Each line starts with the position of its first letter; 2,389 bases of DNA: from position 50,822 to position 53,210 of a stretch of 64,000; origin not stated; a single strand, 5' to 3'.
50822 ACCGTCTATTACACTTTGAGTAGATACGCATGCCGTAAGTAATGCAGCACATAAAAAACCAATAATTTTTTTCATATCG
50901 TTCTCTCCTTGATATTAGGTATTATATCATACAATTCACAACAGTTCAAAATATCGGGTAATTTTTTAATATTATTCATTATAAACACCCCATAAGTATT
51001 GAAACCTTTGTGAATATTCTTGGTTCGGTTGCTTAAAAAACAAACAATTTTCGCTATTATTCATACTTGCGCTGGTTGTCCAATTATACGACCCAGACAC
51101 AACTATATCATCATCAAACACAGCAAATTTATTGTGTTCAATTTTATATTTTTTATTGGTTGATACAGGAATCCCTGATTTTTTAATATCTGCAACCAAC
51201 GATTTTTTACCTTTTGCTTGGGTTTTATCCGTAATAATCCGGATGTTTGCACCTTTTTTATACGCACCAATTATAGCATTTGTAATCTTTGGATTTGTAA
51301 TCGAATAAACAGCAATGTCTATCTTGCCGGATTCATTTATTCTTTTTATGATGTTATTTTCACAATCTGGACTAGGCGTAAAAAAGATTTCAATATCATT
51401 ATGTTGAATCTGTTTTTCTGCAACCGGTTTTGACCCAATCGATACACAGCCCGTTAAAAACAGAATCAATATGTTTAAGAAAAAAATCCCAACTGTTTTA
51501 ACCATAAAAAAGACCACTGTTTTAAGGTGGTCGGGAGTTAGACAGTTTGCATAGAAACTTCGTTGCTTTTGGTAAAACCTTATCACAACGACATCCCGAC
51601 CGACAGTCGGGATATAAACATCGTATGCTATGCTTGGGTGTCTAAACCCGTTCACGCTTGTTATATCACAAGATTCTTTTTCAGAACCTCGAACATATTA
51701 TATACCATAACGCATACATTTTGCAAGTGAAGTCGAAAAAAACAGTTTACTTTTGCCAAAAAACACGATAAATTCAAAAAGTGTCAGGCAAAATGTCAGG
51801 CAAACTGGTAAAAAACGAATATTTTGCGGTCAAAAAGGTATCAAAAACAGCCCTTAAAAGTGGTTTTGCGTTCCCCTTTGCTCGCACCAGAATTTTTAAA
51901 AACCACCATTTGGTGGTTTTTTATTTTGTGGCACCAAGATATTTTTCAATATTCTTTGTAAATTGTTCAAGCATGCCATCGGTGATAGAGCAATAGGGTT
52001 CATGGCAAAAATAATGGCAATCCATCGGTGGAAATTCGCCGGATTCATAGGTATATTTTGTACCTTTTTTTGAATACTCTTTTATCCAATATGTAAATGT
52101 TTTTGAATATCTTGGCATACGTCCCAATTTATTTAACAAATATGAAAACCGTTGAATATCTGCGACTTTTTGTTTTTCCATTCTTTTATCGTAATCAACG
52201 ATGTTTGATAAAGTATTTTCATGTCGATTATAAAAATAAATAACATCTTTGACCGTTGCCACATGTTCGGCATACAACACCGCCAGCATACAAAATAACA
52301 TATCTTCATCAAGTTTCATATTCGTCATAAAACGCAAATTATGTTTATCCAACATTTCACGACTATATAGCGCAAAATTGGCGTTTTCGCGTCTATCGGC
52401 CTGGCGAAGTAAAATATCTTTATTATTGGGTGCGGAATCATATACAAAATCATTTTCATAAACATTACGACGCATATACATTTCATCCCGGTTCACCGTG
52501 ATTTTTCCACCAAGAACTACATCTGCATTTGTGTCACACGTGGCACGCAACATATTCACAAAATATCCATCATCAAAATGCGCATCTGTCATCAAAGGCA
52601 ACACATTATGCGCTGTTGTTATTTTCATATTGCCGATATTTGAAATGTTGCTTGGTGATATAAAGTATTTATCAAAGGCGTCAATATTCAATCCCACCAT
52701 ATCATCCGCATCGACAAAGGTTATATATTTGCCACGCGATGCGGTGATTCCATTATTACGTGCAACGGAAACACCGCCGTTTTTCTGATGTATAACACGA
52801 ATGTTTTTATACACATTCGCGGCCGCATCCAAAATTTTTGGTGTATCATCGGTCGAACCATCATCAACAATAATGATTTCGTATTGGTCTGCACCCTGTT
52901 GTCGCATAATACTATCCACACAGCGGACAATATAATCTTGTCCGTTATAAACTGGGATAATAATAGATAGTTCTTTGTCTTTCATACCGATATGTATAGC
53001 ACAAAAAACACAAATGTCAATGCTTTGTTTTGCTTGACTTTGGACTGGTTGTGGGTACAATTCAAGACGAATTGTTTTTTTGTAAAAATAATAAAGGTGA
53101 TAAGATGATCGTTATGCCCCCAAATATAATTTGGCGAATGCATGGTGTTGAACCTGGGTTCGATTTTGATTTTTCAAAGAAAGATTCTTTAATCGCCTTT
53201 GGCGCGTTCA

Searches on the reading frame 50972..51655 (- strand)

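Call 55: search_protein_families(library=pfam, proteins=[window:50972-51655:-])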
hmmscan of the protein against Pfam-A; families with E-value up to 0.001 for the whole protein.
window:50972-51655:- (227 aa): 1 family
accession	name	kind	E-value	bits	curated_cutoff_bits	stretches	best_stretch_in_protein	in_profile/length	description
PF13091.12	PLDc_2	-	1.3e-23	83.8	27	1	102-222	1-132/132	PLD-like domain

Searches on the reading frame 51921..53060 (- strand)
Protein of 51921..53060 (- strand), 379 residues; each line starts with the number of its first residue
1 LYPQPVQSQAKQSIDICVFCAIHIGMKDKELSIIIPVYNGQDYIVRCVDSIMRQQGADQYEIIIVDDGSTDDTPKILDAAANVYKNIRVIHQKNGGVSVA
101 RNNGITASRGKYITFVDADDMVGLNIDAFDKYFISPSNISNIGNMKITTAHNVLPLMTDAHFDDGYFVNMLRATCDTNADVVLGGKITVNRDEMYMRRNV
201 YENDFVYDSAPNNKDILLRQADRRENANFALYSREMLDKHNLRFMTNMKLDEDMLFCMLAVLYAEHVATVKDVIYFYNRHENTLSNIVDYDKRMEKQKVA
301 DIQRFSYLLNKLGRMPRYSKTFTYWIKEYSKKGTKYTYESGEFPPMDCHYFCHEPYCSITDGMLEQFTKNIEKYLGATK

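Call 55: search_protein_families(library=pfam, proteins=[window:51921-53060:-])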
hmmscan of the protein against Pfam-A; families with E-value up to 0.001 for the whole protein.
window:51921-53060:- (379 aa): 4 families
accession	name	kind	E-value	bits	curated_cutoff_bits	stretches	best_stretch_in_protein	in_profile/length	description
PF00535.33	Glycos_transf_2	-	1.8e-31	109.8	23.3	1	32-121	1-90/168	Glycosyl transferase family 2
PF13641.12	Glyco_tranf_2_3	-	1.6e-10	41.8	27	1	31-122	3-99/230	Glycosyltransferase like family 2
PF10111.15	Glyco_tranf_2_2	-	3e-10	40.5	27.3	1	32-149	1-121/276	Glycosyltransferase like family 2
PF13704.12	Glyco_tranf_2_4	-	2.1e-05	25.4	27.5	1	39-122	2-84/98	Glycosyl transferase family 2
